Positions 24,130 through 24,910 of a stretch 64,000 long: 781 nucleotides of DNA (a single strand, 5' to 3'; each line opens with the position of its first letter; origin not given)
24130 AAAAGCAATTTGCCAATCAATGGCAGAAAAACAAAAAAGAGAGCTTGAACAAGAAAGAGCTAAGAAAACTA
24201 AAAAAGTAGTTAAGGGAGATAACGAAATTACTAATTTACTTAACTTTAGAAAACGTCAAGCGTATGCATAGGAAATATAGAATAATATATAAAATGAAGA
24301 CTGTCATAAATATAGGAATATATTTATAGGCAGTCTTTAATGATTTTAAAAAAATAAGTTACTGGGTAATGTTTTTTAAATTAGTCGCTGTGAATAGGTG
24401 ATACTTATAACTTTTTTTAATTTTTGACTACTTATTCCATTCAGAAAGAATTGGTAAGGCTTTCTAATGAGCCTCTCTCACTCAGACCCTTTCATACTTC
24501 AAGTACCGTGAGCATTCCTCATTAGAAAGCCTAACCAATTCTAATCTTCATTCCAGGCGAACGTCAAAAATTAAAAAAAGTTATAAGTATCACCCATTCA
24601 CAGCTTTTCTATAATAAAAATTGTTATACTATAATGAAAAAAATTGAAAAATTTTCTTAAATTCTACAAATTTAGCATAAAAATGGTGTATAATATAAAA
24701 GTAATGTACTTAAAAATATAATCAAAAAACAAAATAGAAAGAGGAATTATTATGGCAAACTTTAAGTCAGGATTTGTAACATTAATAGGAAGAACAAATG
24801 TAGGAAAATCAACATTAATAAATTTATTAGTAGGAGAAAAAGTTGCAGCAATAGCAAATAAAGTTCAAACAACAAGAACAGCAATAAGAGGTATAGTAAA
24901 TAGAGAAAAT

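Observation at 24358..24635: Copy 2 shows mirrored substitutions in both arms of the foldback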

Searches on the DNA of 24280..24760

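Call 36: search_rna_families(source=window, start=24280, end=24760, threshold=evalue, max_evalue=10)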
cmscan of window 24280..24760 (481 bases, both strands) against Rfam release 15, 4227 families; matches with E-value up to 10: 1.
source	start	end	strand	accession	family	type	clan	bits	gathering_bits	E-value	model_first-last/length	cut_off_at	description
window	24451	24538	-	RF03996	mir-3012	Gene; miRNA;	-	19.6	90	0.57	1-68/68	no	mir-3012 microRNA precursor family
